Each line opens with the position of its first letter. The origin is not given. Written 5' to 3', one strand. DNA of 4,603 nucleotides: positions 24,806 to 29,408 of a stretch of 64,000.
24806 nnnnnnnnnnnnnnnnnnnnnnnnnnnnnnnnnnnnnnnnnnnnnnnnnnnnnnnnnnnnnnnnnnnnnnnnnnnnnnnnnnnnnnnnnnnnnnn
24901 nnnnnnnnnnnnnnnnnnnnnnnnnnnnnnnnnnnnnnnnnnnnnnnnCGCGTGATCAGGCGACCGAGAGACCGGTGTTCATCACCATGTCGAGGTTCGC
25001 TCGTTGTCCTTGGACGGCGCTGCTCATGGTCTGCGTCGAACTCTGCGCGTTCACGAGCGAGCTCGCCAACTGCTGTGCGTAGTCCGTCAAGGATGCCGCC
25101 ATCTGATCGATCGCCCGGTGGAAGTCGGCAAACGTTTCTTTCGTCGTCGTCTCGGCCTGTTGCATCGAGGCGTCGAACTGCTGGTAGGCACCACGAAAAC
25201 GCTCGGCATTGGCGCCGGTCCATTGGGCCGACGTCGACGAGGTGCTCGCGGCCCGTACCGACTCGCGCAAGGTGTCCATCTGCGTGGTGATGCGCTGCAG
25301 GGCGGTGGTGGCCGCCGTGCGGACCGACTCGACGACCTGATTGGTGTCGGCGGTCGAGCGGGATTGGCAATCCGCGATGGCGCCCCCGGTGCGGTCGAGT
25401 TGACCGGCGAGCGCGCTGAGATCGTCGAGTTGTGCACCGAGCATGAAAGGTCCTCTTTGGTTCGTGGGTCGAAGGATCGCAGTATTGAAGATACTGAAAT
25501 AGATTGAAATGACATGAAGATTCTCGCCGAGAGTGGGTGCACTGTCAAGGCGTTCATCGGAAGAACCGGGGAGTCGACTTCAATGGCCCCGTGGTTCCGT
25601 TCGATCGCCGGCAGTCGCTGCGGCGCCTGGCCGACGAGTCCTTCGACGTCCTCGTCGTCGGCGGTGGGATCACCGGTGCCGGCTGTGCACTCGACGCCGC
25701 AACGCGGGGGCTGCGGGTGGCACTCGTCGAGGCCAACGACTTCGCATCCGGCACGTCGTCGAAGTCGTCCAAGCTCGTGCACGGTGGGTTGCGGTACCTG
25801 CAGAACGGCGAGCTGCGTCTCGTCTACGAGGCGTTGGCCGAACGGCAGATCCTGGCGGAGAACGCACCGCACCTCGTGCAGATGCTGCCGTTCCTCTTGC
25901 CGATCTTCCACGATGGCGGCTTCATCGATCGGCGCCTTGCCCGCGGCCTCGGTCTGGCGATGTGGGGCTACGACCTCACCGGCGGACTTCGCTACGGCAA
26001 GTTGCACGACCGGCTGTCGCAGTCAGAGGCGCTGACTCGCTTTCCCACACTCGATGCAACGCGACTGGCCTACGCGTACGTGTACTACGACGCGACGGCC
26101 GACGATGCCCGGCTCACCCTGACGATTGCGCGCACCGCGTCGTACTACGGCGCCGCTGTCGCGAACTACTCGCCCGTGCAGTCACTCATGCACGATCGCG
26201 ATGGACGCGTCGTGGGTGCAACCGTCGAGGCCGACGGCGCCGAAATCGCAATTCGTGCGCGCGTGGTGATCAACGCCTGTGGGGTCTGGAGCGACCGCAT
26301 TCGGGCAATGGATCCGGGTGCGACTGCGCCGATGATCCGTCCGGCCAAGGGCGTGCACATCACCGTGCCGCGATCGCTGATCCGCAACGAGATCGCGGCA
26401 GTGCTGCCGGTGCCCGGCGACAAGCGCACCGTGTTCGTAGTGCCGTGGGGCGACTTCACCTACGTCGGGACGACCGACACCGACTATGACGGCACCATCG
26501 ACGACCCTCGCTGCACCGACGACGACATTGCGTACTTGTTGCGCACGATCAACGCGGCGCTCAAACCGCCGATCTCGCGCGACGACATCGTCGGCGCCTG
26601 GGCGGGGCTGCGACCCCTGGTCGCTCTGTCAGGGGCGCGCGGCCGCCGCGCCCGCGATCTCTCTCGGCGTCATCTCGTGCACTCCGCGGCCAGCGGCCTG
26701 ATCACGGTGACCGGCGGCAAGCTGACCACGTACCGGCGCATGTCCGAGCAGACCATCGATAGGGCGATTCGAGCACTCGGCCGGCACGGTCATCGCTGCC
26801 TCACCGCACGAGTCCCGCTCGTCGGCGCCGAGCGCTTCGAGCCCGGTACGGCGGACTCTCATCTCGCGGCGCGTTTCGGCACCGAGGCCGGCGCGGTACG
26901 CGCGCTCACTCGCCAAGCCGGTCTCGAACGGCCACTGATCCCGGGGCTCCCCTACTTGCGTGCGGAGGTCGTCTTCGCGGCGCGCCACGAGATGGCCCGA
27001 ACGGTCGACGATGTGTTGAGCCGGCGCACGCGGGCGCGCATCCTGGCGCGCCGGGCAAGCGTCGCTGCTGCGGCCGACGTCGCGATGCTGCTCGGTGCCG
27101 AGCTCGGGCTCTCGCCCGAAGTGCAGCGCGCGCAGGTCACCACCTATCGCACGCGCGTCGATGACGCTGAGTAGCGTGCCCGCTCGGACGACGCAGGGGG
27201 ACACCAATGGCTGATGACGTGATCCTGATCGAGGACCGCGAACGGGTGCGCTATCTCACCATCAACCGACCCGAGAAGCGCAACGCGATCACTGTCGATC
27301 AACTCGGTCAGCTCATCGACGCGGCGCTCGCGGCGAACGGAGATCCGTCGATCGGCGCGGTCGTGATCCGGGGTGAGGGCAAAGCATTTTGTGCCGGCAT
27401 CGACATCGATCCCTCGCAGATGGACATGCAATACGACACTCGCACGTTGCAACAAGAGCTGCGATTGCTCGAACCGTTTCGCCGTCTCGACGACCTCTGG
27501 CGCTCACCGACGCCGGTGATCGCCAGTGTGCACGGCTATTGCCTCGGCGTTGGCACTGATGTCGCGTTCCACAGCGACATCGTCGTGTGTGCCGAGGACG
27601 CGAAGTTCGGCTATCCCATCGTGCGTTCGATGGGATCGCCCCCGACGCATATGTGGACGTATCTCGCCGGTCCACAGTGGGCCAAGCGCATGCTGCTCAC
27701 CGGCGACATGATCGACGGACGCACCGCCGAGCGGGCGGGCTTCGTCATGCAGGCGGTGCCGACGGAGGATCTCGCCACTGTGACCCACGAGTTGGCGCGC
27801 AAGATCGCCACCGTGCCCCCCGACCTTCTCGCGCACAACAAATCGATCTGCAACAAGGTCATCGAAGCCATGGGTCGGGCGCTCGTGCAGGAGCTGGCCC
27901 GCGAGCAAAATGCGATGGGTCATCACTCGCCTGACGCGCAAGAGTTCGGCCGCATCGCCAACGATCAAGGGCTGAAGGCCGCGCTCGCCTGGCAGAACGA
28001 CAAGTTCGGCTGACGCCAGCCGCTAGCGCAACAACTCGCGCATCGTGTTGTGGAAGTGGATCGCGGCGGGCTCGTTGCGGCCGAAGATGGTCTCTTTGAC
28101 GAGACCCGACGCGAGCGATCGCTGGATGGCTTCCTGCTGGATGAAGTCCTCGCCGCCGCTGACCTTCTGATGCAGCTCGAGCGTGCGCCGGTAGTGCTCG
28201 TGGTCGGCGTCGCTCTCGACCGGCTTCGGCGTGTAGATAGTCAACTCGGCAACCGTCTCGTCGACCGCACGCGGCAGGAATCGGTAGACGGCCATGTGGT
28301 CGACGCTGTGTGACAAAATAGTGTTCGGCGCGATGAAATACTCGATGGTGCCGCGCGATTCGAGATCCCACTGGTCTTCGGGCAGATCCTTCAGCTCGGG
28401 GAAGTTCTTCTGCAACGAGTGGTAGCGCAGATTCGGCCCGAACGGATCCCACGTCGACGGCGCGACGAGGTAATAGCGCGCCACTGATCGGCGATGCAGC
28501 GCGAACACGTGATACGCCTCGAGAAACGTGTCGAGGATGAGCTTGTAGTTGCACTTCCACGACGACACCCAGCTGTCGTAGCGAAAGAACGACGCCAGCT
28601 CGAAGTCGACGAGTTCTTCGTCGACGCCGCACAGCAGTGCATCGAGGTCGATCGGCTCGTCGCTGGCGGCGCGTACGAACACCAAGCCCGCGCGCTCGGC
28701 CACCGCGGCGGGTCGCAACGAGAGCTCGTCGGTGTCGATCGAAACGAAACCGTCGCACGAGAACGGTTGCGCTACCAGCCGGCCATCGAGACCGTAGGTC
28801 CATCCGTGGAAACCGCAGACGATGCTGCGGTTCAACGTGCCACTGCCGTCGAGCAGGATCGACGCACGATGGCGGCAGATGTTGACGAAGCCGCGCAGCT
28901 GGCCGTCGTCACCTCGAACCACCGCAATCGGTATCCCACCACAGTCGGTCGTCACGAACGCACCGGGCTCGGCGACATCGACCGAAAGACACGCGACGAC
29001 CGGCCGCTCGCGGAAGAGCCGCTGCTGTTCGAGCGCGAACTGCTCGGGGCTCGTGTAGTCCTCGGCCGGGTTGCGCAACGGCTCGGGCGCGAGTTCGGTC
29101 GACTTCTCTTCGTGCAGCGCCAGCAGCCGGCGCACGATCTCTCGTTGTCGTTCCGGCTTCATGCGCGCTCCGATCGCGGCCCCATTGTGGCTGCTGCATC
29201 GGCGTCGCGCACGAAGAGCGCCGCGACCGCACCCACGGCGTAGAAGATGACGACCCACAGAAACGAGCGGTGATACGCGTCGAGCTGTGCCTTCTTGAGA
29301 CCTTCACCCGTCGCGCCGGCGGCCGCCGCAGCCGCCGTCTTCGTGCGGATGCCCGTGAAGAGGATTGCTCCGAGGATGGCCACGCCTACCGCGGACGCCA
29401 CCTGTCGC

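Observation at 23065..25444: Orphan WXG100-like trio: an enlarged WXG protein, a small helical protein and a 474-aa unknown protein sharing an N-terminal motif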

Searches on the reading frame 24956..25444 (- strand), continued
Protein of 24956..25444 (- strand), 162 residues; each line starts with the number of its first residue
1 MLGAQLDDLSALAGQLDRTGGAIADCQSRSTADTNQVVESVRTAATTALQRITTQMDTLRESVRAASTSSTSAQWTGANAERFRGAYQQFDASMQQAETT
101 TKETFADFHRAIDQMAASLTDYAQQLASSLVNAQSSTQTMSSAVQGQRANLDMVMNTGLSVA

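Call 52: list_cluster_members(proteins=[P0066, P0069, P0070, P0071, P0075, P0089, P0098, P0001, P0004])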
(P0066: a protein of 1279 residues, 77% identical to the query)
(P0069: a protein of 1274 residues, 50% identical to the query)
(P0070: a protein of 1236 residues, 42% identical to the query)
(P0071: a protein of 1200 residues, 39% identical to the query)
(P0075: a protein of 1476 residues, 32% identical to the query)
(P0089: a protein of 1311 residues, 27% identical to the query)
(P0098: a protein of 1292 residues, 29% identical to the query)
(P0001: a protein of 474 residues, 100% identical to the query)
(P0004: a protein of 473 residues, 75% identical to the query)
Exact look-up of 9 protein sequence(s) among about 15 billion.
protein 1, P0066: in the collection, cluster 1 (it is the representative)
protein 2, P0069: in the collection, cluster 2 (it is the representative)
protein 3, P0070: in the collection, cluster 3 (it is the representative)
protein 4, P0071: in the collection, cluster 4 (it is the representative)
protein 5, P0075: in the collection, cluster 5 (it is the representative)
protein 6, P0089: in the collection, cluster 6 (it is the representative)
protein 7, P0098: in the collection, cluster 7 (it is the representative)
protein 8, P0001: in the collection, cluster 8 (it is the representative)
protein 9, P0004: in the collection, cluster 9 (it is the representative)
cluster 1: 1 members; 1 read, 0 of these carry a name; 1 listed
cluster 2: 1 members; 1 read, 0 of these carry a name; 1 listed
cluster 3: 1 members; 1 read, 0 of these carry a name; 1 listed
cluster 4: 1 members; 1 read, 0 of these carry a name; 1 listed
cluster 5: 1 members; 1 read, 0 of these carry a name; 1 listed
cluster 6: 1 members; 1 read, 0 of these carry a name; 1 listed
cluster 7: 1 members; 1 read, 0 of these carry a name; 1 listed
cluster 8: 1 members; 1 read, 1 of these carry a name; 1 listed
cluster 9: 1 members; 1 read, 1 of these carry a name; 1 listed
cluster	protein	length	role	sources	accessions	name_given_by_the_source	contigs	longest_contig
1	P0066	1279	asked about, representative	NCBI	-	-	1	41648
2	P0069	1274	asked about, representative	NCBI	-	-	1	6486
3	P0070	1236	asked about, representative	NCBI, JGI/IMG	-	-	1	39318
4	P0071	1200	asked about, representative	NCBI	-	-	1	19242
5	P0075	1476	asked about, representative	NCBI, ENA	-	-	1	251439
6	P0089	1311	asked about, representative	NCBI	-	-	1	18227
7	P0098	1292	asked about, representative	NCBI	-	-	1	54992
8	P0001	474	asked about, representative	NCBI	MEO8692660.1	MAG: hypothetical protein ABI658_04035 [Acidimicrobiales bacterium]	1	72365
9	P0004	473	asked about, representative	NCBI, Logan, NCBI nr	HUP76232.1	MAG TPA: hypothetical protein VM282_24575 [Acidimicrobiales bacterium] | hypothetical protein [Acidimicrobiales bacterium]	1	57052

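Call 53: find_encoding_contigs(protein=P0070, flank=10000, max_places=2)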
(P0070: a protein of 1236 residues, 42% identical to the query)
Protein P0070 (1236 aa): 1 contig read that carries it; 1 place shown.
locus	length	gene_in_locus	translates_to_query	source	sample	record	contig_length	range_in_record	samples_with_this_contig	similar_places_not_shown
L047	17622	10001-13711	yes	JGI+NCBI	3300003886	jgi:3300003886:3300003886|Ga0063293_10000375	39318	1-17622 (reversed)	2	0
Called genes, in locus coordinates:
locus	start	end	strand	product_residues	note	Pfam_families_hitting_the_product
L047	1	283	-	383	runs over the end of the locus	PF01594:AI-2E_transport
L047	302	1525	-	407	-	PF02163:Peptidase_M50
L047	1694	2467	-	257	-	PF00106:adh_short, PF08659:KR, PF23441:SDR, PF13561:adh_short_C2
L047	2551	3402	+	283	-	PF00561:Abhydrolase_1, PF12697:Abhydrolase_6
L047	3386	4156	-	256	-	PF18731:HEPN_Swt1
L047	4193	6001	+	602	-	PF00990:GGDEF, PF00563:EAL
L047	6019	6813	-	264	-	PF22845:DUF3097_N, PF11296:DUF3097_C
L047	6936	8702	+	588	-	PF00005:ABC_tran, PF13555:AAA_29 (faint), PF02463:SMC_N (faint), PF13304:AAA_21 (faint), PF13401:AAA_22 (faint), PF13604:AAA_30 (faint), PF00005:ABC_tran, PF16326:ABC_tran_CTD, +1 more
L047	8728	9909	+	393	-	PF00155:Aminotran_1_2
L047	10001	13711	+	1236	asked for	PF13191:AAA_16 (faint), PF01580:FtsK_SpoIIIE, PF25199:nSTAND_NTPase5 (faint), PF13401:AAA_22 (faint)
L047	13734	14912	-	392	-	PF07690:MFS_1, PF06779:MFS_4, PF07690:MFS_1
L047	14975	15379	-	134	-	PF09996:DUF2237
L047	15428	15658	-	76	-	-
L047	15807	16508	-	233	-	PF11716:MDMPI_N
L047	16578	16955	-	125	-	PF01850:PIN (weak)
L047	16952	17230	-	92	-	-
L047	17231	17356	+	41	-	-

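Call 55: find_encoding_contigs(protein=P0071, flank=10000, max_places=2)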
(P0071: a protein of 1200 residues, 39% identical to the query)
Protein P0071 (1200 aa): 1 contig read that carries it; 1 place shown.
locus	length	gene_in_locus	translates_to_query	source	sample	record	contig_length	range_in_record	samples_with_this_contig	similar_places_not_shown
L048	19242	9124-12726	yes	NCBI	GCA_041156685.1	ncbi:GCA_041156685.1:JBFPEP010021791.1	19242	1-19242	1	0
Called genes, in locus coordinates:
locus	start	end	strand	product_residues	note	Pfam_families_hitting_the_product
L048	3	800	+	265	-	?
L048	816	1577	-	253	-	PF18731:HEPN_Swt1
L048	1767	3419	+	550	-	PF00990:GGDEF, PF00563:EAL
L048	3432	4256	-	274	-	PF22845:DUF3097_N (weak), PF11296:DUF3097_C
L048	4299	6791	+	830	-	PF00005:ABC_tran, PF02463:SMC_N (faint), PF13555:AAA_29 (faint), PF13191:AAA_16 (faint), PF13304:AAA_21 (faint), PF13401:AAA_22 (faint), PF00005:ABC_tran, PF16326:ABC_tran_CTD, +1 more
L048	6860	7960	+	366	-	PF21320:WHD_Rv2258c, PF01135:PCMT (weak), PF13489:Methyltransf_23, PF05175:MTS, PF13847:Methyltransf_31, PF08241:Methyltransf_11, PF08242:Methyltransf_12, PF13649:Methyltransf_25, +1 more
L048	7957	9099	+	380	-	PF00155:Aminotran_1_2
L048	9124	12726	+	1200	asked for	PF01580:FtsK_SpoIIIE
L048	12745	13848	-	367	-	PF13946:DUF4214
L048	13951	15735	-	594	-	-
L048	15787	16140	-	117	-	-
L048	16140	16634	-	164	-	-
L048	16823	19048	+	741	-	PF26314:MptA_B_family, PF00535:Glycos_transf_2, PF13641:Glyco_tranf_2_3 (weak)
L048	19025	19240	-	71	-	?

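Call 83: search_protein_families(library=pfam, proteins=[L016:11197-14340:+, L015:10982-13552:+, L043:10506-13304:+, L029:10084-11967:+, L018:10890-11876:+, L036:10693-12780:+, L041:10824-12725:+], max_evalue=0.001)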
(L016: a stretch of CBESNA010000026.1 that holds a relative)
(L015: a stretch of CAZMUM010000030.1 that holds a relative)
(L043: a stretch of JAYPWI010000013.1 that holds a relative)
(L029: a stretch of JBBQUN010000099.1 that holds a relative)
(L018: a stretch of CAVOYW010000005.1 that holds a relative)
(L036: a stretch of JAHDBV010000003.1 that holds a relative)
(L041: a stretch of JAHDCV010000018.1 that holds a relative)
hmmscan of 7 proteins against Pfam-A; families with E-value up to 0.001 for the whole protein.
L016:11197-14340:+ (1048 aa): 0 families

L015:10982-13552:+ (857 aa): 0 families

L043:10506-13304:+ (933 aa): 0 families

L029:10084-11967:+ (628 aa): 0 families

L018:10890-11876:+ (329 aa): 0 families

L036:10693-12780:+ (696 aa): 0 families

L041:10824-12725:+ (634 aa): 1 family
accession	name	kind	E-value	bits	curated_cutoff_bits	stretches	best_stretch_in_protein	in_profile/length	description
PF09339.16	HTH_IclR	-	0.00024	21.3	22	0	178-199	19-40/52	IclR helix-turn-helix domain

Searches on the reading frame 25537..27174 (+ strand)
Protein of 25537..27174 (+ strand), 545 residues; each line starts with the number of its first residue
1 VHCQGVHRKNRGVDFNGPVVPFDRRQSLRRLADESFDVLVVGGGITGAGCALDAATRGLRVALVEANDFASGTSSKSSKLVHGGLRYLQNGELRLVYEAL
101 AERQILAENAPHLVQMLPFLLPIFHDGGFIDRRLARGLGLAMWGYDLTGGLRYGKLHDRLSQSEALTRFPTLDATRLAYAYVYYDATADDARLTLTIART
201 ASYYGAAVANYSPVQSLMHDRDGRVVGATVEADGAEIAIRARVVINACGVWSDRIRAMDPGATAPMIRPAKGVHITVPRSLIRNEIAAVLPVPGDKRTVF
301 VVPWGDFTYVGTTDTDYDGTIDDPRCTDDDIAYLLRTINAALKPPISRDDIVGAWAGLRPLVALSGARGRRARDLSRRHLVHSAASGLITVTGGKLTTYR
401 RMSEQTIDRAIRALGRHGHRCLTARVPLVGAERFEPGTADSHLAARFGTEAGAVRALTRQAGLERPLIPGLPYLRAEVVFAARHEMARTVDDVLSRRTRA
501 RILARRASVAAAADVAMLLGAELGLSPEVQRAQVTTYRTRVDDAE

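Call 79: search_protein_families(library=pfam, proteins=[window:25537-27174:+], max_evalue=0.00001)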
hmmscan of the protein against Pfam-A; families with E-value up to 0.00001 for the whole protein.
window:25537-27174:+ (545 aa): 5 families
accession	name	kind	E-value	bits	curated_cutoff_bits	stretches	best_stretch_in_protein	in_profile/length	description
PF01266.30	DAO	-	3.7e-63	214.6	27.9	1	37-400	1-353/353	FAD dependent oxidoreductase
PF16901.10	DAO_C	-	4.3e-23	82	31.4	1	421-528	1-124/126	C-terminal domain of alpha-glycerophosphate oxidase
PF00890.30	FAD_binding_2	-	5.4e-13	49.4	20.4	1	37-259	1-213/414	FAD binding domain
PF12831.13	FAD_oxidored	-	6.6e-10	39.3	27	1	37-78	1-42/416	FAD dependent oxidoreductase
PF01494.25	FAD_binding_3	-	2.6e-07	30.7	22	1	36-339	2-256/349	FAD binding domain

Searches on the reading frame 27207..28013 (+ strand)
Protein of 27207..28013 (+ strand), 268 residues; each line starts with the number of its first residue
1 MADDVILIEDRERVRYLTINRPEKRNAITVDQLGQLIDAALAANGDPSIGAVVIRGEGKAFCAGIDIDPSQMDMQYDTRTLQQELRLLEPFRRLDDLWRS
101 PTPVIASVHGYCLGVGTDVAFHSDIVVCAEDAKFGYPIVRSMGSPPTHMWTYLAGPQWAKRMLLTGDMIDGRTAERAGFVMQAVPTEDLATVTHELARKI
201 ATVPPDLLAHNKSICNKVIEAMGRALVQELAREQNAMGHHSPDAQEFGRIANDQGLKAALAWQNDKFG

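Call 79: search_protein_families(library=pfam, proteins=[window:27207-28013:+], max_evalue=0.00001)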
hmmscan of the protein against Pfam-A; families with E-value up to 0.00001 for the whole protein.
window:27207-28013:+ (268 aa): 2 families
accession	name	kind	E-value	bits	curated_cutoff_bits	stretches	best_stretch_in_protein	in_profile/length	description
PF00378.25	ECH_1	-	1.3e-37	129.9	27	1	12-236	4-223/251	Enoyl-CoA hydratase/isomerase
PF16113.10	ECH_2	-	7.6e-23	82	27.2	1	15-208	2-192/335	Enoyl-CoA hydratase/isomerase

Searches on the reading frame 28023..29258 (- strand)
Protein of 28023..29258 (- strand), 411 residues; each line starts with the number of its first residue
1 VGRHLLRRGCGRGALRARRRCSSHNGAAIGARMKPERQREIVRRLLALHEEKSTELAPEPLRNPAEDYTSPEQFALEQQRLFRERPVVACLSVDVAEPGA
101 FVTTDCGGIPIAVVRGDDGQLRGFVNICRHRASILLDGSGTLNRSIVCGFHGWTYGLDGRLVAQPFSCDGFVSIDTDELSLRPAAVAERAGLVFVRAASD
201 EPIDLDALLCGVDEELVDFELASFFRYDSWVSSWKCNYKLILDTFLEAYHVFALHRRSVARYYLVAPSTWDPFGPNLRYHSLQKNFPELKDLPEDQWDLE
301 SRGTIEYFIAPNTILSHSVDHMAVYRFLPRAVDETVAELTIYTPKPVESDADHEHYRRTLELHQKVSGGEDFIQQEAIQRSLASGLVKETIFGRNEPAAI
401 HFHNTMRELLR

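Call 79: search_protein_families(library=pfam, proteins=[window:28023-29258:-], max_evalue=0.00001)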
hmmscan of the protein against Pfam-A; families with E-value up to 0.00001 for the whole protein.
window:28023-29258:- (411 aa): 2 families
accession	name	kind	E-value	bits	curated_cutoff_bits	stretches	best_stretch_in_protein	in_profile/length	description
PF00848.25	Ring_hydroxyl_A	-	1.1e-21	78.2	24.9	1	227-410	7-206/208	Ring hydroxylating alpha subunit (catalytic domain)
PF00355.32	Rieske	-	7.5e-16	58.3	20.3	1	87-165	3-79/88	Rieske [2Fe-2S] domain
